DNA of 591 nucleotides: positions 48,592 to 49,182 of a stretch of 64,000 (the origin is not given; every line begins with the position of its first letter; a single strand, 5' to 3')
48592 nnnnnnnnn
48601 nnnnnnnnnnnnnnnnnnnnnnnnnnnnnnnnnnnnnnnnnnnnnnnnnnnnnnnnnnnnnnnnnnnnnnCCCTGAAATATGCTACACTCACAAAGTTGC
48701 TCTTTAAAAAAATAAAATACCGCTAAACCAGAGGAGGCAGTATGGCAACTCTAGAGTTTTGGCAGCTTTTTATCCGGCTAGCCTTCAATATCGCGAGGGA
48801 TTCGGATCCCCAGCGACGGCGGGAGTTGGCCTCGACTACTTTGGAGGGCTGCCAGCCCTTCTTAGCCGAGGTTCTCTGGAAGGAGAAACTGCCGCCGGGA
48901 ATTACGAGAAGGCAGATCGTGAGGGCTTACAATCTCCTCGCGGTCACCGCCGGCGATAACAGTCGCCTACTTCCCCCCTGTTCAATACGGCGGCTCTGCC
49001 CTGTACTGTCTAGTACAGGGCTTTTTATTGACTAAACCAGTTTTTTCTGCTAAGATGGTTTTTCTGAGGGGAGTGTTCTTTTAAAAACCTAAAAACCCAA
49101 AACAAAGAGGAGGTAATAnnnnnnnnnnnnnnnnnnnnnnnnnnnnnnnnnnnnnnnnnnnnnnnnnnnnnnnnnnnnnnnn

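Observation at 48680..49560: Second GC-shifted mini-island with two small genes wedged between the glycosylation cluster and sbcCD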

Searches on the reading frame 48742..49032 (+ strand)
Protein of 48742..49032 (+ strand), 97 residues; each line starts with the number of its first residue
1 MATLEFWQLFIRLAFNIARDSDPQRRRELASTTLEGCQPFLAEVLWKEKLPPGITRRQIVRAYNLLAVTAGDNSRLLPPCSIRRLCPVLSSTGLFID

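Call 10: search_protein_families(library=pfam, proteins=[window:48742-49032:+], max_evalue=1)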
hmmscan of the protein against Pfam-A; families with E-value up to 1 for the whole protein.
window:48742-49032:+ (97 aa): 0 families

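Call 11: search_protein_families(library=phrogs, proteins=[window:48742-49032:+], max_evalue=1)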
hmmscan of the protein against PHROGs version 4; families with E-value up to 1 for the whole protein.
window:48742-49032:+ (97 aa): 0 families

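Call 12: search_protein_families(library=padloc, proteins=[window:48742-49032:+], max_evalue=1)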
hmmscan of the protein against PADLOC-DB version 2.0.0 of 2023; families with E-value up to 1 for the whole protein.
window:48742-49032:+ (97 aa): 0 families

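Call 15: find_homologous_proteins(query=window:48742-49032:+, max_evalue=0.01)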
Query window:48742-49032:+ (97 aa): 2 proteins with E <= 0.01 among 5 candidates.
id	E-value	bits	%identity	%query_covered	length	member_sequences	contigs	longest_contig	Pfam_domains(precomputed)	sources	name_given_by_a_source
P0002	4.9e-58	211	100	100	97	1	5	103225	-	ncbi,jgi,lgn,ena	-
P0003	1.4e-31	126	83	76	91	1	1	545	-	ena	-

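Call 16: find_encoding_contigs(protein=P0003, flank=10000)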
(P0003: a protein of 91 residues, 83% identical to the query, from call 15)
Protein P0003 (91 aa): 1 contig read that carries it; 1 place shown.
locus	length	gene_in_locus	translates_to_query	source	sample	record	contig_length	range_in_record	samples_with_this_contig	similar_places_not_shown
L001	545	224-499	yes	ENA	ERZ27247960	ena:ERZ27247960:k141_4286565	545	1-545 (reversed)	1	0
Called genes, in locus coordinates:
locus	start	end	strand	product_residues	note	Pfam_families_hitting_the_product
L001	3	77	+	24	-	?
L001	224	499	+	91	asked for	-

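Call 17: find_encoding_contigs(protein=P0002, flank=10000, max_places=10)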
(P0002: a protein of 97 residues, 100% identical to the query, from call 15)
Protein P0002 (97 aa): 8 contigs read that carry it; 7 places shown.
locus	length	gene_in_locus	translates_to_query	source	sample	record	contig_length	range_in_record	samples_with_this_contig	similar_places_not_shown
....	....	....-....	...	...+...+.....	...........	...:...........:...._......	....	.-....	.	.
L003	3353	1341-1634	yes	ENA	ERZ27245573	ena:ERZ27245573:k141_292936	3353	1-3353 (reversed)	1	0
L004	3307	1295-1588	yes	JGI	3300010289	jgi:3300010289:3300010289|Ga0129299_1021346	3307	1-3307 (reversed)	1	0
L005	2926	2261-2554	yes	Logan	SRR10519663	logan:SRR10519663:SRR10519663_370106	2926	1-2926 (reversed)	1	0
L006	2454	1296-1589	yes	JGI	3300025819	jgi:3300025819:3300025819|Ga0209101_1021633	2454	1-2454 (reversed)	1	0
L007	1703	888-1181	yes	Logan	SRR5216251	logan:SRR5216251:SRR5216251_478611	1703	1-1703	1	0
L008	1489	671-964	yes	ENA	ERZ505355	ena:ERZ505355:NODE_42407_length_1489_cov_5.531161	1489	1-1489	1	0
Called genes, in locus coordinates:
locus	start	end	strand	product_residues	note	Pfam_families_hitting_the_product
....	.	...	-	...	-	?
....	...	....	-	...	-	-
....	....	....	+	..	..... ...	-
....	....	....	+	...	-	-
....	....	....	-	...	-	?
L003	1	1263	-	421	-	?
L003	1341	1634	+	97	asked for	-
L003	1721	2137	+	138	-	-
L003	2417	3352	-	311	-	?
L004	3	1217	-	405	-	?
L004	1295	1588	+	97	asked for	-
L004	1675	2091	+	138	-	-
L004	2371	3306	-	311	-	?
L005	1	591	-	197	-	?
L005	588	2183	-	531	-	-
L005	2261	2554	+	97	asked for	-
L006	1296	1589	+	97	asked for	-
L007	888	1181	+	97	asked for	-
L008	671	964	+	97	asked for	-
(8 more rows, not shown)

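Call 25: search_protein_families(library=ncbifam, proteins=[window:48742-49032:+], max_evalue=1)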
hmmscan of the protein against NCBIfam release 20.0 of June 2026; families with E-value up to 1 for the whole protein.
window:48742-49032:+ (97 aa): 0 families

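Call 26: search_solved_structures(query=window:48742-49032:+, max_evalue=10)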
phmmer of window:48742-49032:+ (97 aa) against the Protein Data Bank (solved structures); distinct sequences matched with E-value up to 10: 1.
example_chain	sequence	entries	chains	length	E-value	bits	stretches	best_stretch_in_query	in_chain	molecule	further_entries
1l5j_A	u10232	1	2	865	0.052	17.3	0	31-80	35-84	Aconitate hydratase 2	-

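Call 36: predict_structure(protein=window:48742-49032:+)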
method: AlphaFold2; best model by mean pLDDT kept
length: 97 residues; sequences in the alignment: 1
mean_pLDDT: 79.6   pTM: 0.71
mean pLDDT of the five models: 79.6, 79.6, 77.1, 43.5, 42.3
residues with pLDDT >= 90: 32; 70-90: 43; 50-70: 17; < 50: 5
segments of 3 or more residues with pLDDT < 50: 93-97
pLDDT, mean of each block of 10 residues (from residue 1): 85 92 93 89 72 85 91 80 55 44
secondary structure, 60 per line:
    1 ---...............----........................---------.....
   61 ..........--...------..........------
elements in order: H4-18 H23-46 H56-70 H82-91

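Call 45: find_related_loci(query=A2, collection=viral_contigs, flank=5000)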
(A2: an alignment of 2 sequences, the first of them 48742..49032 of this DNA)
Query A2 (97 aa) in viral_contigs; peptide patterns used: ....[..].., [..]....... (x = any residue, [..] = any of these).
20 stretches matched a pattern, but none encodes a relative of the query by tblastn (E <= 1e-3).

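Call 47: find_related_loci(query=A2, collection=metagenome_contigs, flank=6000)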
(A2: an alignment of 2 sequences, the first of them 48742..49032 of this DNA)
Query A2 (97 aa) in metagenome_contigs; peptide patterns used: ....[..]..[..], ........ (x = any residue, [..] = any of these).
78 stretches matched a pattern, but none encodes a relative of the query by tblastn (E <= 1e-3).

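Call 51: search_protein_representatives(alignment_id=A2)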
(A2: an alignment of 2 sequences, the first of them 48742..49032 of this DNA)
Query: 2 sequences, 107 profile positions. Proteins with E-value up to 0.001 (for the whole library): 1; up to 1e-10: 1; up to 1e-30: 1. The best 1 are listed.
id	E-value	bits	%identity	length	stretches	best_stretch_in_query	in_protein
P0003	2.1e-54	198.2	-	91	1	1-92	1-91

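Call 56: fold_search(model_id=the predicted structure, library=viral)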
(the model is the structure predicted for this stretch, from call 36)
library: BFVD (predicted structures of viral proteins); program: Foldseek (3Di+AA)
matches with E <= 10: 68; with E <= 0.001: 0
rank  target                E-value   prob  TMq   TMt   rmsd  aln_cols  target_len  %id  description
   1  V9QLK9                3.8e-01  0.77  0.46  0.30   7.0        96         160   19  (no name in the UniProt tables at hand)
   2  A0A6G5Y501            1.2e+00  0.38  0.40  0.41   7.8        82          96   16  (no name in the UniProt tables at hand)
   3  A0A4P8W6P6            1.8e+00  0.20  0.38  0.15  11.9       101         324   14  (no name in the UniProt tables at hand)
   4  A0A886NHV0            2.7e+00  0.09  0.28  0.18   7.9       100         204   10  (no name in the UniProt tables at hand)
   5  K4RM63                3.5e+00  0.14  0.36  0.30   6.1        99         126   13  Uncharacterized protein [Pseudomonas phage vB_PaeM_C2-10_Ab1]
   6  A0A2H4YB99            3.7e+00  0.04  0.22  0.05  14.5       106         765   14  (no name in the UniProt tables at hand)
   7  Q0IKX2                3.9e+00  0.07  0.32  0.30  12.1       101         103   19  ORF147 [Leucania separata nucleopolyhedrovirus]
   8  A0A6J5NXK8            3.9e+00  0.04  0.23  0.09  11.5       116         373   14  Uncharacterized protein (Fragment) [uncultured Caudovirales phage]
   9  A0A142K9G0            4.1e+00  0.08  0.31  0.32   8.2        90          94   14  Uncharacterized protein [Gordonia phage Yvonnetastic]
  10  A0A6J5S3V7            4.3e+00  0.06  0.29  0.24   9.9        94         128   18  Uncharacterized protein [uncultured Caudovirales phage]
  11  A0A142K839            4.5e+00  0.13  0.34  0.18   7.6        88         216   16  WhiB family transcription factor [Mycobacterium phage Phrann]
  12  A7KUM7                4.5e+00  0.09  0.32  0.29   8.2        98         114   11  (no name in the UniProt tables at hand)
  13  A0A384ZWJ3            4.5e+00  0.09  0.35  0.26   6.9        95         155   14  Uncharacterized protein [Dickeya phage vB_DsoM_JA13]
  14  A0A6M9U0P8            4.5e+00  0.08  0.33  0.16   8.7       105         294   11  Uncharacterized protein [Drosophila-associated filamentous virus]
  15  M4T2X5                4.5e+00  0.07  0.24  0.34   7.9        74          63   14  Uncharacterized protein [Pseudomonas phage UFV-P2]
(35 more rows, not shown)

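Call 57: fold_search(model_id=the predicted structure, library=pdb)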
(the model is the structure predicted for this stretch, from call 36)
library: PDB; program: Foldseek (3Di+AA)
matches with E <= 10: 174; with E <= 0.001: 0
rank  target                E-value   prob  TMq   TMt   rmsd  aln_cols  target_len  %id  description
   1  6ssi_D                6.9e-01  0.69  0.48  0.19  10.5       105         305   11  Structure of the pentameric ligand-gated ion channel ELIC in complex with a PAM nanobody (released 2020-02-12)
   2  5sxu_A                9.0e-01  0.60  0.46  0.18  10.6       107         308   10  X-ray structure of 2-bromoethanol bound to a pentameric ligand gated ion channel (ELIC) in a desensitized state (released 2017-06-21)
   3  9ev8_A                9.0e-01  0.57  0.46  0.10   8.0        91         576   19  Non-uniform refinement of the CryoEM structure of DeCLIC nanodisc with 10mM calcium (released 2025-04-09)
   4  9eva_A                9.0e-01  0.57  0.46  0.10   8.0        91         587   19  3DFlex refinement of the CryoEM structure of DeCLIC nanodisc with 10mM calcium (released 2025-04-09)
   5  3uq7_A                9.5e-01  0.60  0.49  0.19   8.9        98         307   10  X-ray structure of a pentameric ligand gated ion channel from Erwinia chrysanthemi (ELIC) mutant L240S F247L (L9S F16L (released 2012-04-04)
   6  6hjx_D                9.5e-01  0.57  0.46  0.18  10.7       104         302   12  X-ray structure of a pentameric ligand gated ion channel from Erwinia chrysanthemi (ELIC) 7'C pore mutant (L238C) in c (released 2019-10-09)
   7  7q3h_A                9.5e-01  0.57  0.46  0.10   8.0        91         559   18  Pentameric ligand-gated ion channel, DeCLIC at pH 7 with 10 mM EDTA (released 2022-11-16)
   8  6ssi_B                1.0e+00  0.63  0.48  0.18   9.4        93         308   10  Structure of the pentameric ligand-gated ion channel ELIC in complex with a PAM nanobody (released 2020-02-12)
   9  9eva_B                1.0e+00  0.57  0.46  0.10   8.0        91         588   19  3DFlex refinement of the CryoEM structure of DeCLIC nanodisc with 10mM calcium (released 2025-04-09)
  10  2vl0_A                1.2e+00  0.54  0.47  0.18   9.4        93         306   10  X-ray structure of a pentameric ligand gated ion channel from Erwinia chrysanthemi (ELIC) (released 2008-03-11)
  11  9ftg_A                1.2e+00  0.44  0.45  0.10   8.2        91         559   19  Closed conformation of the pentameric ligand-gated ion channel, DeCLIC at pH 5 with 10 mM Ca2+ (released 2024-09-11)
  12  8d67_A                1.2e+00  0.41  0.48  0.18  11.7       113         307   10  ELIC3 with cysteamine in 2:1:1 POPC:POPE:POPG nanodisc (released 2022-11-23)
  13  9eva_C                1.3e+00  0.47  0.46  0.10   8.0        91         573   19  3DFlex refinement of the CryoEM structure of DeCLIC nanodisc with 10mM calcium (released 2025-04-09)
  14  6fl9_A                1.3e+00  0.44  0.46  0.18   8.8       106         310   17  The active form of a pentameric ion channel (sTeLIC) gated by alkaline pH - Wild type 2.3 Angstrom resolution (released 2018-05-16)
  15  6ssp_E                1.4e+00  0.72  0.45  0.17   5.0        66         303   12  Structure of the pentameric ligand-gated ion channel ELIC in complex with a NAM nanobody (released 2020-02-12)
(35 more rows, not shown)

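Call 61: search_dna_similar(query=window:48742-49032:+, collection=phages, mode=protein, max_evalue=1, max_rows=8)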
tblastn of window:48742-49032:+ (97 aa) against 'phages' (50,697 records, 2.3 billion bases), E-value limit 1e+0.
No match.

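Call 63: search_dna_similar(query=window:48742-49032:+, collection=plasmids, mode=protein, max_evalue=1, max_rows=8)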
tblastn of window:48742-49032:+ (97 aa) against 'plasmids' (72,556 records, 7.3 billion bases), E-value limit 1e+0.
No match.
